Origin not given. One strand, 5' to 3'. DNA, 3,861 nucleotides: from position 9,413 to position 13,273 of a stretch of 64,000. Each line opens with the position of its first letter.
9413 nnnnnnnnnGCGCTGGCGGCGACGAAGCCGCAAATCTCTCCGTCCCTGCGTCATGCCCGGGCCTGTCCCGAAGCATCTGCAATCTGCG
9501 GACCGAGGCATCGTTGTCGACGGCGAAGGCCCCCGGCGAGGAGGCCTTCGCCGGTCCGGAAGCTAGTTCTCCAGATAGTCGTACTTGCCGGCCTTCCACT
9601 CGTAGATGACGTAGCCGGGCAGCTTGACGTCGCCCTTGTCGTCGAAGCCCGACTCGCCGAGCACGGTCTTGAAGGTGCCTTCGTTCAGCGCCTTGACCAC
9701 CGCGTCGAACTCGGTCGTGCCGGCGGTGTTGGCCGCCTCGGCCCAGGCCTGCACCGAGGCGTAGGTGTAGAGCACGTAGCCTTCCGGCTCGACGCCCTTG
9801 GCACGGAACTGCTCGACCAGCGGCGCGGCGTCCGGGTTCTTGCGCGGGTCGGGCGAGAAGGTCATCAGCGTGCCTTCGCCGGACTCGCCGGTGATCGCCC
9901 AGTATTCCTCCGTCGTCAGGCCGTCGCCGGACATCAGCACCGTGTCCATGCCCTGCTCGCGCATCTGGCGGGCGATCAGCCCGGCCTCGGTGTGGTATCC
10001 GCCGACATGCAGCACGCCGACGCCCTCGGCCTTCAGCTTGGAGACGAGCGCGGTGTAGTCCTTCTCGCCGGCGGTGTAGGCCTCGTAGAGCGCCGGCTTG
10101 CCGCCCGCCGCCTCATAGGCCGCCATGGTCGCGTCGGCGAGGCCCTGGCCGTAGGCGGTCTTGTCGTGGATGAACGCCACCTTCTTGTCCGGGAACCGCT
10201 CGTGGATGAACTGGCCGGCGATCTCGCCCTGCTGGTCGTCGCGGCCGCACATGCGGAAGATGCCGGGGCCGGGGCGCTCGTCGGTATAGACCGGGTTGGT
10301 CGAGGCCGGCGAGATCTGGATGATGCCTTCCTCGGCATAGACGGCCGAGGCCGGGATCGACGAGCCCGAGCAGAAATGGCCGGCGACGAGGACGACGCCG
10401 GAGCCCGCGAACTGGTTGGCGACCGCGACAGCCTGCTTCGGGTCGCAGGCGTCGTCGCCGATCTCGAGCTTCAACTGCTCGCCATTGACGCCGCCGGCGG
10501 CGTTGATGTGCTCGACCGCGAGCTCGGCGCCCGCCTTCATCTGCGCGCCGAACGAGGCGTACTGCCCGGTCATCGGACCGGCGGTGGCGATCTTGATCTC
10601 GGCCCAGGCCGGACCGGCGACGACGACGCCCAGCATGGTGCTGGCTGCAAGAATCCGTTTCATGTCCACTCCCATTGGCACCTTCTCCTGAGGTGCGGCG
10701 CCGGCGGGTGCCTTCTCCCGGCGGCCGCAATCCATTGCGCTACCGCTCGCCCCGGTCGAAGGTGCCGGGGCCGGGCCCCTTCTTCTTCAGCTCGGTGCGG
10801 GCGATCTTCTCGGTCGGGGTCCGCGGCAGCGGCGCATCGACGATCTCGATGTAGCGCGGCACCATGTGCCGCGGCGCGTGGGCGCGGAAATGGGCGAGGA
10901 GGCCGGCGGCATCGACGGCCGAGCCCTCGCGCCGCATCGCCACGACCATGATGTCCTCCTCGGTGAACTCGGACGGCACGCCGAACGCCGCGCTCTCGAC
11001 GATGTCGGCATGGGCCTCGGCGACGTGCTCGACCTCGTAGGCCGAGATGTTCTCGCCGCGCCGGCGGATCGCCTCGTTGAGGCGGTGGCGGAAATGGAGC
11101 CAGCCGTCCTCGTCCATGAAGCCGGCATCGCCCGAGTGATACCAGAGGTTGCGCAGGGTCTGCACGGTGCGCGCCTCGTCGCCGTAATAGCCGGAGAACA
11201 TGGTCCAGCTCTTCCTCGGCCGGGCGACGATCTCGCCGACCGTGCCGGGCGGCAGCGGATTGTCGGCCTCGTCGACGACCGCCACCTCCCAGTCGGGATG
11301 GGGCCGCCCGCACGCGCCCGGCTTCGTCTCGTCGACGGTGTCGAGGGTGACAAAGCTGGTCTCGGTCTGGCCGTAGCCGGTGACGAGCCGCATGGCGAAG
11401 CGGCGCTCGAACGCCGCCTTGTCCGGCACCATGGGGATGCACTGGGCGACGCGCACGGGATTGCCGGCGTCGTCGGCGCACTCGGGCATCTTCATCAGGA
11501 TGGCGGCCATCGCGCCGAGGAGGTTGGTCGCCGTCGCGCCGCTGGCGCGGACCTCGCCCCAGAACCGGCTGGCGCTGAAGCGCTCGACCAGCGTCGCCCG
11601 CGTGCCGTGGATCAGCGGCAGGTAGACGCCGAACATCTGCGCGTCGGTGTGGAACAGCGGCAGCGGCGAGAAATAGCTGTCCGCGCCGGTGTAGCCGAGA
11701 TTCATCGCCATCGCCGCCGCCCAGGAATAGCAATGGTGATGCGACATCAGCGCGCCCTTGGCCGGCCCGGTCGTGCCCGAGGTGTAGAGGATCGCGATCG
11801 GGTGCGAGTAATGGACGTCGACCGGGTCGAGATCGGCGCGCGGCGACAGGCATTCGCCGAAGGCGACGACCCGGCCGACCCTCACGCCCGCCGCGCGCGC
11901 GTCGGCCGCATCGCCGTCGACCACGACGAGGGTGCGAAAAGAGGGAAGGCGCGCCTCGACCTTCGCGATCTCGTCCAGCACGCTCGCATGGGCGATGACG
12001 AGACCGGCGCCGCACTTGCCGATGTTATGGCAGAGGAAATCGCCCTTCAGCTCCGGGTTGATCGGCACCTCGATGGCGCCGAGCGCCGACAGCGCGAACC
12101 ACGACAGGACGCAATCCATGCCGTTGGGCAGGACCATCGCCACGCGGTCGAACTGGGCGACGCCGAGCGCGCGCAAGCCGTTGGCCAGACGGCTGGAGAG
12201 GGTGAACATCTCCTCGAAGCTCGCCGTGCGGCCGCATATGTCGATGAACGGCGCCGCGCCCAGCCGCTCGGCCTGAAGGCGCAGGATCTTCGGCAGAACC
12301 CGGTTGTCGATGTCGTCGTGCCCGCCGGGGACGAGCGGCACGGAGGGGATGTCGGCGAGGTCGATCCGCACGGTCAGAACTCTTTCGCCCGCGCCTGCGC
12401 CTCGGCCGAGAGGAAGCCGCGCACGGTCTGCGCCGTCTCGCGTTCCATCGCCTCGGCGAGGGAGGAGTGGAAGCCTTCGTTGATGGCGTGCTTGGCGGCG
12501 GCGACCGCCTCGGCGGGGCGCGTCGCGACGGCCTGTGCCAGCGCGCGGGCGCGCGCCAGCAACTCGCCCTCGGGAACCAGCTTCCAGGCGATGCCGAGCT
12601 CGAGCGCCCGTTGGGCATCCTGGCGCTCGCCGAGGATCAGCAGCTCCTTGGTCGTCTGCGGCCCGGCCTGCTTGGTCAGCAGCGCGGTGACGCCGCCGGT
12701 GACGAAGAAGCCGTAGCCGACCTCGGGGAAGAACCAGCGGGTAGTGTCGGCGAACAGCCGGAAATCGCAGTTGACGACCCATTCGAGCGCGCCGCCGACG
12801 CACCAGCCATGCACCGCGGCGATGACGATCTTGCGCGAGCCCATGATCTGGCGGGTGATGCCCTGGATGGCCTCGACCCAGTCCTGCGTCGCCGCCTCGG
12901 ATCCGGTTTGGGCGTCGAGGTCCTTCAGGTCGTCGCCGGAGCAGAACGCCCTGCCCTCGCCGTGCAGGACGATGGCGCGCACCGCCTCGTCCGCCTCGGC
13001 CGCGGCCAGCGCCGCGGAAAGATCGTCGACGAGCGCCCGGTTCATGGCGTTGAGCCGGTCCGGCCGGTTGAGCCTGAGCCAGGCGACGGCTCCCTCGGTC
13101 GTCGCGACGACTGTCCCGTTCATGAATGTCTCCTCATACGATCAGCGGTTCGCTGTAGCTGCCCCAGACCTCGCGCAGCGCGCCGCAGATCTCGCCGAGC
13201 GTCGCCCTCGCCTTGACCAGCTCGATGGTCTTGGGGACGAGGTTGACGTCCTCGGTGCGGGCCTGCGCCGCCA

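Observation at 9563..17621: Candidate quaternary-carbon catabolic operon: dgdA plus HcmA-clade B12 mutase with a variant active site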

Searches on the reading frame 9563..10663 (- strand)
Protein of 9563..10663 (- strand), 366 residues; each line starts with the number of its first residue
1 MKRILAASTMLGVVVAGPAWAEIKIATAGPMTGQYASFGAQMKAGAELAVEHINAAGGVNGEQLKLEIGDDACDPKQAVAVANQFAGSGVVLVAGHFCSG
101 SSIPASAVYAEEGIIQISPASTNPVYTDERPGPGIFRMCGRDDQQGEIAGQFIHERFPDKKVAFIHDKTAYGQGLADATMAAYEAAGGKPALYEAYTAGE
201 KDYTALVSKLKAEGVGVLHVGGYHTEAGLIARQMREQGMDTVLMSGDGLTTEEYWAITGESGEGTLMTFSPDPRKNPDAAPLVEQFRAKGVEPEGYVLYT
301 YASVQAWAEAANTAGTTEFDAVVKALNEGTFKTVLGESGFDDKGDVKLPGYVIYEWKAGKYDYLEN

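Call 4: search_protein_families(library=pfam, proteins=[window:9563-10663:-])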
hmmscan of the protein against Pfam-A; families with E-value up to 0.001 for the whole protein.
window:9563-10663:- (366 aa): 4 families
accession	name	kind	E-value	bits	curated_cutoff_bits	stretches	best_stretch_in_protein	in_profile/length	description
PF13458.12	Peripla_BP_6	-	4.2e-57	194.8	31.7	1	22-359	1-342/343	Periplasmic binding protein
PF01094.35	ANF_receptor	-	1e-26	94.3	25.4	1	43-357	3-351/353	Receptor family ligand binding region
PF13433.12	Peripla_BP_5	-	1.2e-12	48.1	27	1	31-337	9-317/363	Periplasmic binding protein domain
PF20552.4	HTH_62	-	0.00011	22.6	27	0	191-229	26-63/72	Recombinase-like helix-turn-helix domain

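Call 5: search_protein_families(library=ncbifam, proteins=[window:9563-10663:-])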
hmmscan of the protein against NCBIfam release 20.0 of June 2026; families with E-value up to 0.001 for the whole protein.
window:9563-10663:- (366 aa): 3 families
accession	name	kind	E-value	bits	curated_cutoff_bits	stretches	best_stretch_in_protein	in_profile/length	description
NF011933.0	PRK15404.1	subfamily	2.7e-104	349.2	477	1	10-359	13-363/370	high-affinity branched-chain amino acid ABC transporter substrate-binding protein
TIGR03407.1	urea_ABC_UrtA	exception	2.6e-12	46.3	492.75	1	30-342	8-325/361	urea ABC transporter substrate-binding protein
TIGR03669.1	urea_ABC_arch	equivalog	2.4e-07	30.1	494.8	0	24-77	2-55/375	urea ABC transporter substrate-binding protein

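Call 65: search_solved_structures(query=window:9563-10663:-, max_evalue=1e-30, show_alignments=2)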
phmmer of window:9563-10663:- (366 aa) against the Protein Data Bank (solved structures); distinct sequences matched with E-value up to 1e-30: 10.
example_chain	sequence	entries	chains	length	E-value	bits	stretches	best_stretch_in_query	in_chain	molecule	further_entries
3ip5_A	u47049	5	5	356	2.8e-120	404.7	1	23-364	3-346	ABC transporter, substrate binding protein (Amino acid)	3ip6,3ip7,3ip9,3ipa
3ipc_A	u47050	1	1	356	4.9e-119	400.6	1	23-364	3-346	ABC transporter, substrate binding protein (Amino acid)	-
4n0q_A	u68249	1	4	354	1.2e-86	294.1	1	21-362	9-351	Leu/Ile/Val-binding protein homolog 3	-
1usg_A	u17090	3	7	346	4.3e-72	246.2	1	22-358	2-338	LEUCINE-SPECIFIC BINDING PROTEIN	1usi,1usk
2lbp_A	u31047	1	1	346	1.2e-71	244.7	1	22-358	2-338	LEUCINE-BINDING PROTEIN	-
2liv_A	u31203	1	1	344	2.1e-71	243.9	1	22-359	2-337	LEUCINE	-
1z15_A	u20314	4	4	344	2.4e-71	243.7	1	22-359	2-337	Leu/Ile/Val-binding protein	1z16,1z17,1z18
8z0g_A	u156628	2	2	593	1.1e-64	221.9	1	33-359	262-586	Leu/Ile/Val-binding protein,Leu/Ile/Val-binding protein,mNeonGreen | NeIle,Leu/Ile/Val-binding protein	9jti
8q52_A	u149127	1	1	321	2e-42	148.6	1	22-189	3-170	Leucine-specific-binding protein,Chemotaxis protein CheY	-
4gnr_A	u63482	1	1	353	7.7e-31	110.5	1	23-351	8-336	ABC transporter substrate-binding protein-branched chain amino acid transport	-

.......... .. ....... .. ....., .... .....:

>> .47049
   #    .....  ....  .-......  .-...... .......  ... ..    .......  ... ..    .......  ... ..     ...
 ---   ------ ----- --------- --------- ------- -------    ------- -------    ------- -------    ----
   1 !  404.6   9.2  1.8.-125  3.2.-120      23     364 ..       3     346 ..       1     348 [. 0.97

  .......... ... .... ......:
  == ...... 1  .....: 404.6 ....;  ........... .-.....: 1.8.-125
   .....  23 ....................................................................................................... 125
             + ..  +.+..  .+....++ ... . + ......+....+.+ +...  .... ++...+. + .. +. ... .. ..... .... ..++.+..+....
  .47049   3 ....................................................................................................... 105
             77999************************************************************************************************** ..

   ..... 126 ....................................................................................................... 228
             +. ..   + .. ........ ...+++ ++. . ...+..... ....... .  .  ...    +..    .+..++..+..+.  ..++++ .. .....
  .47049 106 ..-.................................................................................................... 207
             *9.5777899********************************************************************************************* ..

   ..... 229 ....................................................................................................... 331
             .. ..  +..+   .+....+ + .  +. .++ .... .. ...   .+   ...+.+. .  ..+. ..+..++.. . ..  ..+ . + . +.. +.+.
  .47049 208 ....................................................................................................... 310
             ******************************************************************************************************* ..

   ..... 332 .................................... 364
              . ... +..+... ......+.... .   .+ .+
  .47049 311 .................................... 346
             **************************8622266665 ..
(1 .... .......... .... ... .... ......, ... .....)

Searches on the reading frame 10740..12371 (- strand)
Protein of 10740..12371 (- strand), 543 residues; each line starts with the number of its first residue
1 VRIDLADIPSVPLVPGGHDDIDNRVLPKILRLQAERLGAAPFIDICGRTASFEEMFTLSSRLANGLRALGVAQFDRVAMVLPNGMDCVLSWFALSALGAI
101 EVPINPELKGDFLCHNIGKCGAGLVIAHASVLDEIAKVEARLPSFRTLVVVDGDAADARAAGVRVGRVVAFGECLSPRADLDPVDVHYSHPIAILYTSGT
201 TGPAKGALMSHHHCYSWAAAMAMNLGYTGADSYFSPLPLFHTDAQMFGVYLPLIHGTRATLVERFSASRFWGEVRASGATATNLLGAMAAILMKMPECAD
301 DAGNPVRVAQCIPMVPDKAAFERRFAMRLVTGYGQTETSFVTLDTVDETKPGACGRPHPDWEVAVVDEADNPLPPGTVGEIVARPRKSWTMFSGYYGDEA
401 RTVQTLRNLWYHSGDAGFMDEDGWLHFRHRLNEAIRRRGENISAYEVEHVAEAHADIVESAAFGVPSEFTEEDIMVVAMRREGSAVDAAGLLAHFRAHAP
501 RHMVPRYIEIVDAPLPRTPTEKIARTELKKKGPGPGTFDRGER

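Call 4: search_protein_families(library=pfam, proteins=[window:10740-12371:-])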
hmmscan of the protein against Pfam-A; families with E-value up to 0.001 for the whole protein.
window:10740-12371:- (543 aa): 2 families
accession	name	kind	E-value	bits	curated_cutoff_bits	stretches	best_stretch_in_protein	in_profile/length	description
PF00501.34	AMP-binding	-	3.1e-64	217.6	29.9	1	33-396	4-384/384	AMP-binding enzyme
PF13193.12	AMP-binding_C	-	1.5e-08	35.8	24.5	1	446-522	1-76/76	AMP-binding enzyme C-terminal domain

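Call 5: search_protein_families(library=ncbifam, proteins=[window:10740-12371:-])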
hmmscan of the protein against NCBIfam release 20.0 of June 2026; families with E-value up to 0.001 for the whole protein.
window:10740-12371:- (543 aa): 101 families (the best 25 are shown)
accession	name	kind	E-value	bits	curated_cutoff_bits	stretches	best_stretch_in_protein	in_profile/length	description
NF004808.0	PRK06155.1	equivalog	9.4e-141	469.7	722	1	21-540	18-530/542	ATP-dependent acyl-CoA ligase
NF004837.0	PRK06187.1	subfamily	3.4e-86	289.6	476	1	26-531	10-521/531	long-chain-fatty-acid--CoA ligase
NF005947.1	PRK08008.1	equivalog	4e-73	246.8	651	1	51-529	39-518/518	crotonobetaine/carnitine-CoA ligase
NF006182.0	PRK08316.1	subfamily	3.5e-68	230.4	663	1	21-530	8-515/523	fatty acyl-CoA synthetase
NF006134.1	PRK08279.1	equivalog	6.5e-65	219.8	625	1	23-535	43-570/605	long-chain-acyl-CoA synthetase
NF004114.0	PRK05605.1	equivalog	5.2e-61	206.7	766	2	188-530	220-567/575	long-chain-fatty-acid--CoA ligase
TIGR03098.1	ligase_PEP_1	hypoth_equivalog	7.2e-59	199.6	592.35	1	28-530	4-516/517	acyl-CoA ligase (AMP-forming), exosortase A system-associated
NF009233.0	PRK12583.1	subfamily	1.6e-55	188.6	832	1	50-529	46-547/558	fatty acid CoA ligase family protein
NF052587.1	SterCoASynCasI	equivalog_domain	9.4e-55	186.1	900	1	59-531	37-507/550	steroid-22-oyl-CoA synthetase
NF004758.0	PRK06087.1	equivalog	4.5e-54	183.8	736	1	44-530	45-533/548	medium-chain fatty-acid--CoA ligase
NF005897.1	PRK07867.1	exception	3.4e-53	181.1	850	1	51-532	26-485/496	long-chain-fatty-acid--CoA ligase FadD17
NF004822.0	PRK06178.1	equivalog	1.5e-52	179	782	1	22-531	35-566/571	acyl-CoA synthetase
NF005857.1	PRK07786.1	exception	7.8e-52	176.4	733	1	43-531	28-511/513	fatty-acid--CoA ligase FadD5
NF005702.0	PRK07514.1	subfamily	6.3e-51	173.3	558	1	43-530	22-498/506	malonyl-CoA synthase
NF004511.1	PRK05852.1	equivalog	8.4e-51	173.1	650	1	49-530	26-502/505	FadD7 family fatty acid--CoA ligase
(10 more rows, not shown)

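Call 22: search_solved_structures(query=window:10740-12371:-, max_evalue=1e-20)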
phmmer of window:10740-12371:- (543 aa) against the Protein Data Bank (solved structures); distinct sequences matched with E-value up to 1e-20: 80 (the best 60 are shown).
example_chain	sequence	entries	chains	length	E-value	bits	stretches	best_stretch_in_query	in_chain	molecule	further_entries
8r2q_A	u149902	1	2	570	1.4e-42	149.3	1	39-530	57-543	Probable fatty-acid-CoA ligase FadD5 (Fatty-acid-CoA synthetase) (Fatty-acid-CoA synthase)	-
6qjz_A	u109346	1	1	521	8.1e-41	143.4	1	193-526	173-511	oxalyl CoA-synthetase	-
8weu_A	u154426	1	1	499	3.1e-40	141.5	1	47-531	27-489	Fatty-acyl-CoA synthase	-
8wev_A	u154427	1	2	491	3.1e-40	141.5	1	47-531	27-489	Feruloyl-CoA Synthetase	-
3r44_A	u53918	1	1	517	1.6e-39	139.2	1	50-530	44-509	fatty acyl CoA synthetase FADD13 (FATTY-ACYL-CoA SYNTHETASE)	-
3ivr_A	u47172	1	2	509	3.8e-39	137.9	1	52-529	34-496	Putative long-chain-fatty-acid CoA ligase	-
5ie0_A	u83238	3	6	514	8e-35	123.7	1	60-526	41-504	Oxalate--CoA ligase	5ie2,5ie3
4fuq_A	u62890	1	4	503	1.3e-33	119.6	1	46-529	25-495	Malonyl CoA synthetase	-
9vzp_A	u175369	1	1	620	2.6e-33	118.6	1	33-536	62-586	Long-chain fatty acid transport protein 2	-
8r2r_A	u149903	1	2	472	5.5e-33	117.6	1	39-457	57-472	Probable fatty-acid-CoA ligase FadD5 (Fatty-acid-CoA synthetase) (Fatty-acid-CoA synthase)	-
4fut_A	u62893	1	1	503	7.1e-33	117.2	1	46-525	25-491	Malonyl CoA synthetase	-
20zn_A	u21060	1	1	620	8.3e-33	117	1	33-513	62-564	Long-chain fatty acid transport protein 2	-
5buq_A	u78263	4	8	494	1.1e-32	116.6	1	192-532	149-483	2-succinylbenzoate--CoA ligase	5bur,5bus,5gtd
9g79_B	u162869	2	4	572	2.5e-32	115.4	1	51-529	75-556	Acetyl-coenzyme A synthetase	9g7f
5x8f_A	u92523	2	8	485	3e-32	115.2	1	192-531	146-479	2-succinylbenzoate--CoA ligase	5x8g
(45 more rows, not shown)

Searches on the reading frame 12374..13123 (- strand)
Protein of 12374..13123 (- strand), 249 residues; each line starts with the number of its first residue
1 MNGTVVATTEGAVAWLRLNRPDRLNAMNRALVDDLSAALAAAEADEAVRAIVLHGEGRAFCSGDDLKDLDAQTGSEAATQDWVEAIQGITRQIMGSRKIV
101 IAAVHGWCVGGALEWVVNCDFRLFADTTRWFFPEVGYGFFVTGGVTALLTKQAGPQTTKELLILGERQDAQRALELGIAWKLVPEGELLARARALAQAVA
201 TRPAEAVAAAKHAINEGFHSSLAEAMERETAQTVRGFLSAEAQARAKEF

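Call 4: search_protein_families(library=pfam, proteins=[window:12374-13123:-])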
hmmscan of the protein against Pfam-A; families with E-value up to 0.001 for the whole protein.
window:12374-13123:- (249 aa): 2 families
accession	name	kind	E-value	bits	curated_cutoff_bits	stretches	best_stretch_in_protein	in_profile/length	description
PF00378.25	ECH_1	-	1.5e-47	162.5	27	1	9-231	2-222/251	Enoyl-CoA hydratase/isomerase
PF16113.10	ECH_2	-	4.9e-31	108.9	27.2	1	14-220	2-208/335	Enoyl-CoA hydratase/isomerase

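Call 5: search_protein_families(library=ncbifam, proteins=[window:12374-13123:-])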
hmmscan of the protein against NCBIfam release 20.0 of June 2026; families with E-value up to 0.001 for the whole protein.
window:12374-13123:- (249 aa): 73 families (the best 25 are shown)
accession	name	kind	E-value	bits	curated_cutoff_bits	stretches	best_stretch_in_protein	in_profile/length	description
NF051848.1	EnCoAHydtEchA19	equivalog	1.4e-46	159.2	400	1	8-244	5-242/258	enoyl-CoA hydratase EchA19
NF004634.0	PRK05980.1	equivalog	1e-44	152.9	375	1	1-242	1-245/263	crotonase/enoyl-CoA hydratase family protein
NF046063.1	oxepin_alt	equivalog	2.2e-44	151.8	300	1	7-249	4-247/254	oxepin-CoA hydrolase, alternative type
NF004840.0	PRK06190.1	equivalog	7.4e-43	147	253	1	4-235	5-234/260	enoyl-CoA hydratase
NF006008.0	PRK08139.1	equivalog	1.9e-39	135.8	313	1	5-243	13-249/266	enoyl-CoA hydratase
NF004517.0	PRK05862.1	equivalog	3.9e-39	134.7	396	1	4-230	5-227/257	enoyl-CoA hydratase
NF004525.0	PRK05870.1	equivalog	4.4e-39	134.9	285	1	4-245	4-242/249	enoyl-CoA hydratase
NF004475.0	PRK05809.1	subfamily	7.7e-39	133.7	394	1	5-238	6-238/260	short-chain-enoyl-CoA hydratase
NF006140.0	PRK08290.1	subfamily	3.1e-38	131.6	280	1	4-218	9-241/292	enoyl-CoA hydratase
NF006699.0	PRK09245.1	subfamily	3.5e-37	128.1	354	1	3-230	3-236/266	crotonase/enoyl-CoA hydratase family protein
NF005700.0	PRK07511.1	subfamily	9.3e-37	127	274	1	1-243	1-244/260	enoyl-CoA hydratase family protein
NF006588.0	PRK09120.1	equivalog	2.4e-36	125.3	276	1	4-223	9-230/276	p-hydroxycinnamoyl CoA hydratase/lyase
NF005126.0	PRK06563.1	subfamily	2.5e-36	125.4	261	1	3-240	7-243/263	crotonase/enoyl-CoA hydratase family protein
NF005803.0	PRK07658.1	equivalog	3.2e-36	125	313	1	8-243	7-240/257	enoyl-CoA hydratase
NF005699.0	PRK07509.1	equivalog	5.5e-36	124.6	249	1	5-243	6-247/267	crotonase/enoyl-CoA hydratase family protein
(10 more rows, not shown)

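Call 23: search_solved_structures(query=window:12374-13123:-, max_evalue=1e-20, show_alignments=2)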
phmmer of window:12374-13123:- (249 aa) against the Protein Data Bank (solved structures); distinct sequences matched with E-value up to 1e-20: 58.
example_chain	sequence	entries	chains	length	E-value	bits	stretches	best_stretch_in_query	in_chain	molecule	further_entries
5zai_A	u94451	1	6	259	2.2e-35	125.6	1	4-230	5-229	3-hydroxypropionyl-coenzyme A dehydratase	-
9qwv_A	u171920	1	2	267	5.1e-32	114.6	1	8-231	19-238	Enoyl-CoA hydratase, mitochondrial, putative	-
5xzd_A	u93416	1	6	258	6.8e-32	114.2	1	4-229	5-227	Enoyl-CoA hydratase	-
5ylo_A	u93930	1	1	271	1.2e-31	113.4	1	9-233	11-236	Probable enoyl-CoA hydratase/isomerase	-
3pzk_A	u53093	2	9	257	3.3e-31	111.9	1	5-230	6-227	e enoyl-CoA hydratase echA8 | enoyl-CoA hydratase echA8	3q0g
3q0j_A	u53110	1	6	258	3.4e-31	111.9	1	5-230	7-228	enoyl-CoA hydratase echA8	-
3h81_A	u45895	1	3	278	4.3e-31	111.6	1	5-230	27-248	enoyl-CoA hydratase echA8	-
2pbp_A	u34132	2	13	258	7.8e-31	110.7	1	5-233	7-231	Enoyl-CoA hydratase subunit I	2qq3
4fjw_D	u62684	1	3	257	8.2e-31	110.7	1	5-230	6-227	Probable enoyl-CoA hydratase echA8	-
5jbw_A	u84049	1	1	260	8.9e-31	110.5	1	16-230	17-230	3-hydroxybutyryl-CoA dehydratase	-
5jbx_A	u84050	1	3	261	9e-31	110.5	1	16-230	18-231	3-hydroxybutyryl-CoA dehydratase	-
2ej5_A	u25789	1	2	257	3.1e-30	108.8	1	5-239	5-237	Enoyl-CoA hydratase subunit II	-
3moy_A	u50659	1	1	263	3.1e-30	108.7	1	6-229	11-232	Probable enoyl-CoA hydratase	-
1ey3_A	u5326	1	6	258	2.1e-29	106.1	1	11-229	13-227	ENOYL-COA HYDRATASE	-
1mj3_A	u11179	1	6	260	2.1e-29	106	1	11-229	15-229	ENOYL-COA HYDRATASE, MITOCHONDRIAL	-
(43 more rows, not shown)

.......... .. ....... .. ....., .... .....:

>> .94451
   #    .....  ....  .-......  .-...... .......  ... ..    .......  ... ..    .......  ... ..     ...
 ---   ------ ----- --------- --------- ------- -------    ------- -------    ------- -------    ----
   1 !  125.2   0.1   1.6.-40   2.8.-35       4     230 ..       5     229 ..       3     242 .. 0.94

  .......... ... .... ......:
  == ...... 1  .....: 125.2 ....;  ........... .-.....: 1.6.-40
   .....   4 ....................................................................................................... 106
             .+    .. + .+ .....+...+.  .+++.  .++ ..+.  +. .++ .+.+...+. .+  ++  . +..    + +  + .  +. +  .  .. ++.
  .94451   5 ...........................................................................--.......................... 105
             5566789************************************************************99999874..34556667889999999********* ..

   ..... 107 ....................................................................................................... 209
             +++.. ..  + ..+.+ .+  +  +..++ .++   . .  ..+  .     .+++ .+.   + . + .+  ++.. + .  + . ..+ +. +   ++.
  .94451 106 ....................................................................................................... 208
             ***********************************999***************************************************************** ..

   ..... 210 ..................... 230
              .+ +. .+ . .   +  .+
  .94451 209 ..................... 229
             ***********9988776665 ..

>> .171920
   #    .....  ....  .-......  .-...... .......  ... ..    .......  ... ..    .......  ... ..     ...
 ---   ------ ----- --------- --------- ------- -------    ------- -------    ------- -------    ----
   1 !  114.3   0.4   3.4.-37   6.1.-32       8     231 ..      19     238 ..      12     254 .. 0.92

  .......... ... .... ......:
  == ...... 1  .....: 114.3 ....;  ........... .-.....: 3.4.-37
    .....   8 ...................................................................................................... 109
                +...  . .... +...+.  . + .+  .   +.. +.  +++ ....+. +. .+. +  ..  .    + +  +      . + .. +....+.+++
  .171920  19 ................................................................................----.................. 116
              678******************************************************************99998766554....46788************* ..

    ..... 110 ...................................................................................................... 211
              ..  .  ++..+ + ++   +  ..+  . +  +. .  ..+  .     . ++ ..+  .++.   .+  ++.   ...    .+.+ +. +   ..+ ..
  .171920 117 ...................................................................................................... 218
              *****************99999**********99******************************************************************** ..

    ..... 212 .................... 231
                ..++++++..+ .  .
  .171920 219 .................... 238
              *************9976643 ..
